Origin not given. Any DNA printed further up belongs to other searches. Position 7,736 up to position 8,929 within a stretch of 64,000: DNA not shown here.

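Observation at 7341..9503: Three-gene cassette: membrane protein + NDT/TIR-like-REase fusion + Mrr-like REase (candidate undescribed defence system)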

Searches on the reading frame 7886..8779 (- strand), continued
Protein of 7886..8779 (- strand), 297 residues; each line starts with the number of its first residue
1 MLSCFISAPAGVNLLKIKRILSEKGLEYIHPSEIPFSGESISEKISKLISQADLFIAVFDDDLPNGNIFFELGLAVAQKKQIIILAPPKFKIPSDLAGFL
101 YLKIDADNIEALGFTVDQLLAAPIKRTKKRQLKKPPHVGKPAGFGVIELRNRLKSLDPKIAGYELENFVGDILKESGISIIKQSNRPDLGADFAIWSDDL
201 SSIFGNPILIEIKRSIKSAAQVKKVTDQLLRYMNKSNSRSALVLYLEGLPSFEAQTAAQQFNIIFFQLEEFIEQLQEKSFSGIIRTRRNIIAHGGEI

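Call 35: search_solved_structures(query=A1, max_evalue=1, show_alignments=2)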
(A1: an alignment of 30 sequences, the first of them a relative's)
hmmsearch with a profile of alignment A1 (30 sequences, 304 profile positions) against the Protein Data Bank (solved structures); distinct sequences matched with E-value up to 1: 42.
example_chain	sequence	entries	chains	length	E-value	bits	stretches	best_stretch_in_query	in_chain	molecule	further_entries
2a0k_A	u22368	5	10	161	1.7e-06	30.8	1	19-94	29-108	Nucleoside 2-deoxyribosyltransferase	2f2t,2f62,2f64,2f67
8of6_A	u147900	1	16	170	9.6e-06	28.3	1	53-118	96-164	YtoQ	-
7o62_A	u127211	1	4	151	1.8e-05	27.4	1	38-87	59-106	Chains: A,B,C,D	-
6qai_A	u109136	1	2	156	3.3e-05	26.5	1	20-92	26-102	2-Deoxyribosyltransferase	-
2klh_A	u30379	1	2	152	8.1e-05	25.3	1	43-95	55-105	c-Myc-responsive protein Rcl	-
8jsj_A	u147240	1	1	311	0.00012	24.7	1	8-124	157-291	PycTIR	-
4fyh_A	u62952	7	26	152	0.00016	24.3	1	43-95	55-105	Deoxyribonucleoside 5'-monophosphate N-glycosidase | 2'-deoxynucleoside 5'-phosphate N-hydrolase 1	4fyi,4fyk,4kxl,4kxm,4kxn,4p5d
8rpt_B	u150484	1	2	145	0.00022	23.8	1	46-95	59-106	2'-deoxynucleoside 5'-phosphate N-hydrolase 1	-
2khz_A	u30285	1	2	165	0.0003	23.4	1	46-95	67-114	c-Myc-responsive protein Rcl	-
8rps_C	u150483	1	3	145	0.00039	23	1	48-95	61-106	2'-deoxynucleoside 5'-phosphate N-hydrolase 1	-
9da1_A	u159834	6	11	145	0.00055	22.6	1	52-95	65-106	5-hydroxymethyl-dUMP N-hydrolase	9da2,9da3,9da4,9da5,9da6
8rqd_C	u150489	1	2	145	0.00055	22.6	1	52-95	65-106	2'-deoxynucleoside 5'-phosphate N-hydrolase 1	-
8os9_A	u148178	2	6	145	0.00055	22.6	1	52-95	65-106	2'-deoxynucleoside 5'-phosphate N-hydrolase 1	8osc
8qhr_A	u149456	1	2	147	0.00056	22.5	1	52-95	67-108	2'-deoxynucleoside 5'-phosphate N-hydrolase 1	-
4p5e_A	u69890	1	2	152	0.0006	22.4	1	52-95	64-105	2'-deoxynucleoside 5'-phosphate N-hydrolase 1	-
4jen_A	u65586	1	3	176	0.00088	21.9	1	26-107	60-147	CMP N-GLYCOSIDASE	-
7un8_A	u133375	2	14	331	0.057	15.9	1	8-110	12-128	CD-NTase-associated protein 12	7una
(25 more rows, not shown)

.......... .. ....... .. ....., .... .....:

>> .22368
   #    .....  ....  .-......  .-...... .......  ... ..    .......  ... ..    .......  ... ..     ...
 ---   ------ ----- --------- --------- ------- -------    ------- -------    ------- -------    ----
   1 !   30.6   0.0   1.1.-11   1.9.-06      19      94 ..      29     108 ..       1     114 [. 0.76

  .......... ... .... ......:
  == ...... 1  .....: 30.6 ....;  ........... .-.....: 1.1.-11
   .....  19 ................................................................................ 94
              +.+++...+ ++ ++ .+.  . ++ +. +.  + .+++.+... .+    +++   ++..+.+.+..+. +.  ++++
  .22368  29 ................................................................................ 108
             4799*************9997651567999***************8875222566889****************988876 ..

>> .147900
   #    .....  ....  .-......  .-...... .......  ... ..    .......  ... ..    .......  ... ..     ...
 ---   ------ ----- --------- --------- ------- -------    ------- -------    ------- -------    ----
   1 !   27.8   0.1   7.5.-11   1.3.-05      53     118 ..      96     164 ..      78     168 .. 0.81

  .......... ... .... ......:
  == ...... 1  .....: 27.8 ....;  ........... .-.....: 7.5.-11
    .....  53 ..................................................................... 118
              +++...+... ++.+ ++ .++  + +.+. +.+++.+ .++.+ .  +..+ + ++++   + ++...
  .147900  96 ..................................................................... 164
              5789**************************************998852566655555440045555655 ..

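Call 52: predict_structure(alignment_id=A1)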
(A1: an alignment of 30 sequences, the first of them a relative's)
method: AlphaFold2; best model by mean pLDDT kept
length: 297 residues; sequences in the alignment: 30
mean_pLDDT: 80.5   pTM: 0.54
mean pLDDT of the five models: 80.5, 79.8, 79.6, 79.4, 79.0
residues with pLDDT >= 90: 68; 70-90: 181; 50-70: 32; < 50: 16
segments of 3 or more residues with pLDDT < 50: 125-138
pLDDT, mean of each block of 10 residues (from residue 1): 87 87 85 66 85 91 87 88 88 77 74 76 46 44 68 77 82 83 71 83 82 93 92 82 93 90 92 87 87 68
secondary structure, 60 per line:
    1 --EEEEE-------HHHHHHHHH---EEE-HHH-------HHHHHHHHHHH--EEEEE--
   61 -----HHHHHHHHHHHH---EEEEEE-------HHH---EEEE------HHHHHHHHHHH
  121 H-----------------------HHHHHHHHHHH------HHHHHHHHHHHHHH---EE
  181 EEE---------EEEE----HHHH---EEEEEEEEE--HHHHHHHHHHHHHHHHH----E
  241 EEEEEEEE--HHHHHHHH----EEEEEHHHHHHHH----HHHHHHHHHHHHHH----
elements in order: E3-7 H15-23 E27-29 H41-51 E54-58 H66-77 E81-86 E100-103 H110-121 H145-155 H162-175 E179-183 E193-196 H201-204 E208-216 H219-235 E240-248 H251-258 E263-267 H268-275 H280-293

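Call 57: fold_search(model_id=the predicted structure, library=pdb)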
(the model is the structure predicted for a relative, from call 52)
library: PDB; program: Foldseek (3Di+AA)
matches with E <= 10: 1347; with E <= 0.001: 90
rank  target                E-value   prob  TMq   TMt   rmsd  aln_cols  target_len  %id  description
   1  4jen_C                1.9e-05  1.00  0.30  0.70   4.3       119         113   23  Structure of Clostridium botulinum CMP N-glycosidase, BcmB (released 2013-09-11)
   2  7dfv_B                3.1e-05  1.00  0.30  0.18  17.7       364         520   13  Cryo-EM structure of plant NLR RPP1 tetramer core part (released 2020-12-16)
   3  8p2m_B                3.9e-05  1.00  0.35  0.17   3.2       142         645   18  C. elegans TIR-1 protein. (released 2023-09-06)
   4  8rpt_A                3.9e-05  1.00  0.32  0.63   3.5       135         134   20  Crystal structure of human DNPH1 mutant- D80A (released 2024-11-20)
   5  4jen_B                3.9e-05  1.00  0.29  0.62   4.4       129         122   21  Structure of Clostridium botulinum CMP N-glycosidase, BcmB (released 2013-09-11)
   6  9ia6_C                5.3e-05  1.00  0.34  0.71   3.6       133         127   21  Crystal structure of DNPH1 bound by compound 3. (released 2025-11-12)
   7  7o62_C                6.4e-05  1.00  0.32  0.66   3.9       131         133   19  Crystal structure of a 2`-deoxyribosyltransferase from the psychrophilic bacterium Desulfotalea psychrophila. (released 2021-10-20)
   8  7un8_E                6.8e-05  1.00  0.32  0.32  18.6       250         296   13  SfSTING with c-di-GMP single fiber (released 2022-07-27)
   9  8rps_B                7.2e-05  1.00  0.30  0.60   3.9       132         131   22  Crystal structure of human DNPH1 mutant- D80N bound to 5hmdUMP (released 2024-11-20)
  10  8qc0_B                7.7e-05  1.00  0.25  0.46   4.2       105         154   24  Nucleoside 2'deoxyribosyltransferase from Chroococcidiopsis thermalis PCC 7203 WT ribosylated (released 2024-02-21)
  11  4jen_A                8.7e-05  1.00  0.28  0.60   4.4       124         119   21  Structure of Clostridium botulinum CMP N-glycosidase, BcmB (released 2013-09-11)
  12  9i9q_C                9.8e-05  1.00  0.31  0.69   3.5       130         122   20  Crystal structure of DNPH1 bound by compound 2. (released 2025-11-12)
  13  6o0u_A                1.0e-04  1.00  0.34  0.66   3.1       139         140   16  Crystal structure of the TIR domain H685A mutant from human SARM1 (released 2019-09-04)
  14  7o62_B                1.0e-04  1.00  0.33  0.65   3.7       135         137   19  Crystal structure of a 2`-deoxyribosyltransferase from the psychrophilic bacterium Desulfotalea psychrophila. (released 2021-10-20)
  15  9mw2_A                1.2e-04  1.00  0.33  0.69   3.3       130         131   16  Structure of SARM1 TIR domain bound to G6831 (released 2026-02-04)
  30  7un8_C                2.3e-04  1.00  0.34  0.34  18.3       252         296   15  SfSTING with c-di-GMP single fiber (released 2022-07-27)
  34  7un8_A                2.5e-04  1.00  0.33  0.33  18.2       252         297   14  SfSTING with c-di-GMP single fiber (released 2022-07-27)
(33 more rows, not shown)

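Call 72: search_protein_families(library=padloc, alignment_id=A4, max_evalue=0.00001)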
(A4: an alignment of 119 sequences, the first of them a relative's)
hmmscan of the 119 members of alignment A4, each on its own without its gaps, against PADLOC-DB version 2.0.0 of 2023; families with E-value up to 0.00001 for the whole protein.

A. member 1, L005:1572-2888:- (439 aa): 0 families

B. families by the number of members that match (of 119 scanned): 226 families (the first 25 are shown)
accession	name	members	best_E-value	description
PDLC04135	mad3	5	4.7e-30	mads_3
PDLC02980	AriA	4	1.4e-21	-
PDLC04042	PD-T4-6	3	4.9e-78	-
PDLC04053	PD-T4-6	3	1.6e-76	-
PDLC04061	PD-T4-6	3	1.2e-75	-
PDLC04138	mad6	3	3.6e-74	mads_6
PDLC04043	PD-T4-6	3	6.6e-73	-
PDLC04060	PD-T4-6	3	7e-73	-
PDLC04047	PD-T4-6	3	1.3e-65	-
PDLC04039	PD-T4-6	3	7.9e-63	-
PDLC04057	PD-T4-6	3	1e-62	-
PDLC04054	PD-T4-6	3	1.9e-61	-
PDLC04052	PD-T4-6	3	5.1e-61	-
PDLC04048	PD-T4-6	3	9e-59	-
PDLC04040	PD-T4-6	3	2.6e-57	-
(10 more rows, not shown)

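Call 81: search_protein_families(library=pfam, proteins=[L040:6552-7937:+, L040:2747-3781:+, L040:1217-2317:+, L003:3132-3770:-], max_evalue=0.001)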
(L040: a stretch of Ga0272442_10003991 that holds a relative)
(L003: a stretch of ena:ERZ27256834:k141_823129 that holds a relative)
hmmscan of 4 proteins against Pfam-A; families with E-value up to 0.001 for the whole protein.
L040:6552-7937:+ (461 aa): 0 families

L040:2747-3781:+ (344 aa): 1 family
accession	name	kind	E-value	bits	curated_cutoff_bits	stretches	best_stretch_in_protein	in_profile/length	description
PF14074.11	DUF4257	-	1.5e-06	28.8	27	1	33-117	2-79/81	Protein of unknown function (DUF4257)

L040:1217-2317:+ (366 aa): 0 families

L003:3132-3770:- (212 aa): 1 family
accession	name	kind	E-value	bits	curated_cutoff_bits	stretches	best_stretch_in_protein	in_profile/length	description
PF01936.24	NYN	-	9e-11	42.9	24.2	1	2-181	1-138/145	NYN domain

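Call 90: search_protein_families(library=phrogs, proteins=[window:7886-8779:-], max_evalue=0.01)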
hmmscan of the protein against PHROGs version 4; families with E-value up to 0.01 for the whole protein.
window:7886-8779:- (297 aa): 3 families
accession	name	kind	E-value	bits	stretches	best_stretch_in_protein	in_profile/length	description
phrog_3634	-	unknown function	4.1e-06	27.6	1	36-98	48-108/237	-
phrog_7995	-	DNA, RNA and nucleotide metabolism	0.0026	18.1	1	49-88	94-133/336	nucleoside deoxyribosyltransferase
phrog_16442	-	unknown function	0.0059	16.8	0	67-111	225-271/287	-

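Call 92: search_protein_representatives(alignment_id=A1)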
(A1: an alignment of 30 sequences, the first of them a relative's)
Query: 30 sequences, 304 profile positions. Proteins with E-value up to 0.001 (for the whole library): 16478; up to 1e-10: 2025; up to 1e-30: 727. The best 150 are listed.
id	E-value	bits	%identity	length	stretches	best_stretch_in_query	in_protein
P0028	5.9e-117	406.7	-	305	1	6-303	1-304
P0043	5.1e-113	393.8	-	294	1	6-302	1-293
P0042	2.2e-107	375.2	-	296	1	7-303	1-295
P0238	2.0e-96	339.3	-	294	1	6-302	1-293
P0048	3.5e-96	338.5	-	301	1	7-302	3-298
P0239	2.7e-95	335.6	-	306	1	4-302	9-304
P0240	6.7e-93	327.7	-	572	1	5-301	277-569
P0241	8.9e-91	320.7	-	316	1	7-301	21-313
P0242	2.9e-90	319.0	-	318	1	6-302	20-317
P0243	9.7e-90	317.3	-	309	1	4-303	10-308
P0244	2.4e-89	316.0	-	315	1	4-303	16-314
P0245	2.5e-89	316.0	-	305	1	3-302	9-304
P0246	1.6e-87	310.0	-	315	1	6-302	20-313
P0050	2.9e-87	309.2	-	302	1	4-300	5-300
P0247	3.3e-87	309.0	-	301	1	4-302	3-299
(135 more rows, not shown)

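Call 95: search_protein_families(library=pfam, alignment_id=A1, max_evalue=0.001)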
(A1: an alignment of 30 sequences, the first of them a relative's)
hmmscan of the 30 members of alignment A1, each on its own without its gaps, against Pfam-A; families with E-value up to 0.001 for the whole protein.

A. member 1, P0001 (297 aa): 3 families
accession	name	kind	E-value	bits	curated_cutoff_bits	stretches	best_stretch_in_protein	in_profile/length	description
PF10137.14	CAP12-PCTIR_TIR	-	1.1e-08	35.5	24.7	1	16-105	15-118/119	CAP12/Pycsar effector protein, TIR domain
PF04471.18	Mrr_cat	-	6.7e-08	33.1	21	1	160-273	4-113/115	Restriction endonuclease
PF05014.21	Nuc_deoxyrib_tr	-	3.8e-05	24.2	28.8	1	39-86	50-97/117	Nucleoside 2-deoxyribosyltransferase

B. families by the number of members that match (of 30 scanned): 6 families
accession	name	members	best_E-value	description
PF05014.21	Nuc_deoxyrib_tr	28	2.5e-08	Nucleoside 2-deoxyribosyltransferase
PF13676.11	TIR_2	17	3.9e-07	TIR domain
PF10137.14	CAP12-PCTIR_TIR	16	5e-09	CAP12/Pycsar effector protein, TIR domain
PF04471.18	Mrr_cat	15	4.9e-08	Restriction endonuclease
PF15891.11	Nuc_deoxyri_tr2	9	6.4e-05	Nucleoside 2-deoxyribosyltransferase like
PF11071.14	Nuc_deoxyri_tr3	4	0.00012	Nucleoside 2-deoxyribosyltransferase YtoQ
